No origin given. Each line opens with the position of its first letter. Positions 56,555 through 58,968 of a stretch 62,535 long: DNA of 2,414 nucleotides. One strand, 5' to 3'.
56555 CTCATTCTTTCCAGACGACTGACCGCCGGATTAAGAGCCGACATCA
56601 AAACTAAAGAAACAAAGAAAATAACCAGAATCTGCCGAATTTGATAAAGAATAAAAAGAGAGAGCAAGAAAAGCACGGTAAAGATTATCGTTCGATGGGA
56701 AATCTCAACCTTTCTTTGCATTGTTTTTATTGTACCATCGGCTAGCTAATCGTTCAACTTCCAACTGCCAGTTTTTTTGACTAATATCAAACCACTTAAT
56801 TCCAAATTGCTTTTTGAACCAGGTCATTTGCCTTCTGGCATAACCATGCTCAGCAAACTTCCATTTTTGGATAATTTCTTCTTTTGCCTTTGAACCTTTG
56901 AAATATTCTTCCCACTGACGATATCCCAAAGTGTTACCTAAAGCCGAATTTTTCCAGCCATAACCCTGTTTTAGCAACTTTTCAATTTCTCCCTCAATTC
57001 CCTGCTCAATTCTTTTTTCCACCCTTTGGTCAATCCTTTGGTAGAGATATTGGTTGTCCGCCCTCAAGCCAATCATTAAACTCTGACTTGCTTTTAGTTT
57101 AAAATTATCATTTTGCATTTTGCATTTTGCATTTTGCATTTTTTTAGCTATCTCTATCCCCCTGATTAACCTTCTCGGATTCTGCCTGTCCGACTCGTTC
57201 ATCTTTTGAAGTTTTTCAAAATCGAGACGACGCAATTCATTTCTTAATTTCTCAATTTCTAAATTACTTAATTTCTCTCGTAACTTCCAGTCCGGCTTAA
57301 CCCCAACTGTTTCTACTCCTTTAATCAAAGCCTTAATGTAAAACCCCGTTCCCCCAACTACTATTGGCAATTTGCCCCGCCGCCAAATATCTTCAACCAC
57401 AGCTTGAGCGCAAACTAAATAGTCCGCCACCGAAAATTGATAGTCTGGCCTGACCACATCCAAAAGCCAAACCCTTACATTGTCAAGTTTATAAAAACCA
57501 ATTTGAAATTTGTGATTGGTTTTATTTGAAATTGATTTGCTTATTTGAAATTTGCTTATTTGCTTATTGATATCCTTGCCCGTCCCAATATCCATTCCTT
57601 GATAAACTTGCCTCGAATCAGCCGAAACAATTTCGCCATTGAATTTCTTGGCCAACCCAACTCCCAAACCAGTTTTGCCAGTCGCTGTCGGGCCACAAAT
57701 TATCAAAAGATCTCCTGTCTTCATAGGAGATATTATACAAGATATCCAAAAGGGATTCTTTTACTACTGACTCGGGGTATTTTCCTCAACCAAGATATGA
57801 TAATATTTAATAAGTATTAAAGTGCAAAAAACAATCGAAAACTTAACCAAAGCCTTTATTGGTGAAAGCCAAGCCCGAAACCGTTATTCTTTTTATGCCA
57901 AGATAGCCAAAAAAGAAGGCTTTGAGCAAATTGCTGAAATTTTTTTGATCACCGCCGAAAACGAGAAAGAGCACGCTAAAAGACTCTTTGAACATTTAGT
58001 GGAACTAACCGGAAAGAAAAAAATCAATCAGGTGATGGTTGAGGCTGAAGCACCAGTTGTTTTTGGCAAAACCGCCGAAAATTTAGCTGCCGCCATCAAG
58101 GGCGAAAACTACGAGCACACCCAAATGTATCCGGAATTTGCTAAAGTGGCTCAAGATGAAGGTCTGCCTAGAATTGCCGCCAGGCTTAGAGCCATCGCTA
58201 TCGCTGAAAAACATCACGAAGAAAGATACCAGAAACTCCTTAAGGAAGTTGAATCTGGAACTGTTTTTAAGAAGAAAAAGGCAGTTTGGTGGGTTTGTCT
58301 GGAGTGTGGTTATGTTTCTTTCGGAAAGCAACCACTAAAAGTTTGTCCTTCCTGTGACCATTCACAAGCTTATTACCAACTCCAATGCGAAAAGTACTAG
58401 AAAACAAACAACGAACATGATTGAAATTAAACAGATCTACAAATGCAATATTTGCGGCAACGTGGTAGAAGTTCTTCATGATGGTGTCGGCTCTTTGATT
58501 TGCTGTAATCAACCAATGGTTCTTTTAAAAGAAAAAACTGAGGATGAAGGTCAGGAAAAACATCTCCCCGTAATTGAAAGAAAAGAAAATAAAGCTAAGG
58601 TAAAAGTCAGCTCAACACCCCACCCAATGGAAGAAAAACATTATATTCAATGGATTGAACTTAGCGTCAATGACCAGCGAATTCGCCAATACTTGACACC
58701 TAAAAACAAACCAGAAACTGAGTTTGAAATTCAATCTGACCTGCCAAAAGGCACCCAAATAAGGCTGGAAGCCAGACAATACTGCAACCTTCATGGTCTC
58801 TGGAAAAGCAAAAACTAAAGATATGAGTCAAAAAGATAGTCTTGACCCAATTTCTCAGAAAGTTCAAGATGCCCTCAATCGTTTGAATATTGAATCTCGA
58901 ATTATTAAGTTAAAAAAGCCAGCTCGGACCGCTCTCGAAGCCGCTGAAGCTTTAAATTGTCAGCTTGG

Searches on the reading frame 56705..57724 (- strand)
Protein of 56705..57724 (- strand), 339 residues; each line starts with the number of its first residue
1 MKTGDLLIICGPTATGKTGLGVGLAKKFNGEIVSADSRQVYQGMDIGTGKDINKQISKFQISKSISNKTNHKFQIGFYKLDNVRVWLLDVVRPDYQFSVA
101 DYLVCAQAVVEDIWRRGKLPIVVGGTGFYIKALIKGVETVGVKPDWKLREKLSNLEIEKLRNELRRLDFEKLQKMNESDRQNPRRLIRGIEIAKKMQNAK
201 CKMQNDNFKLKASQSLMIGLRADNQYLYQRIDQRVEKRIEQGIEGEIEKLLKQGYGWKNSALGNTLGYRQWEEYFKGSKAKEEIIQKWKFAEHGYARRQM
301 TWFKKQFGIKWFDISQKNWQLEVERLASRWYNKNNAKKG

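Call 58: search_protein_families(library=pfam, proteins=[window:56705-57724:-], max_evalue=0.001)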
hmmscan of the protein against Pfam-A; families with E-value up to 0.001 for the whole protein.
window:56705-57724:- (339 aa): 3 families
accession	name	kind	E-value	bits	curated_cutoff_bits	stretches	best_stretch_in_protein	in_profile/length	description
PF01715.23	IPPT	-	1.3e-55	189.1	23.6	1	39-306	1-243/243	IPP transferase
PF01745.22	IPT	-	5.4e-06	26.4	20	1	6-58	3-55/233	Isopentenyl transferase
PF13238.12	AAA_18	-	0.00055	20.8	29.4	0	8-54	2-46/128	AAA domain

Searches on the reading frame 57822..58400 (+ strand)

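Call 58: search_protein_families(library=pfam, proteins=[window:57822-58400:+], max_evalue=0.001)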
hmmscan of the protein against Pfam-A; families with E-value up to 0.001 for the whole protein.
window:57822-58400:+ (192 aa): 4 families
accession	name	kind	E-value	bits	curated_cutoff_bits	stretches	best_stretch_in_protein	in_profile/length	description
PF02915.23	Rubrerythrin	-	1.4e-36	126.3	22.8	1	6-140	1-137/137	Rubrerythrin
PF00210.30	Ferritin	-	4.1e-12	46.7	24.5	1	6-143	2-139/142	Ferritin-like domain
PF21349.2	RUBY_RBDX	-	3.1e-08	33.3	26.5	1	157-185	1-29/30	Rubrerythrin, rubredoxin-like domain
PF23458.2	DUF7130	-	0.0007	19.9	35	0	134-182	31-80/89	Domain of unknown function (DUF7130)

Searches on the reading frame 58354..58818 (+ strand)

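Call 58: search_protein_families(library=pfam, proteins=[window:58354-58818:+], max_evalue=0.001)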
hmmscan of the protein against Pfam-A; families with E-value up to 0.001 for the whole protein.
window:58354-58818:+ (154 aa): 2 families
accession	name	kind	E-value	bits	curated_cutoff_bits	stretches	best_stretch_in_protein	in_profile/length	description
PF01880.24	Desulfoferrodox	-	5.6e-23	81.8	22.2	1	63-152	2-97/98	Desulfoferrodoxin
PF06397.17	Desulfoferrod_N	-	9e-18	64.1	23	1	26-58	4-36/36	Desulfoferrodoxin, N-terminal domain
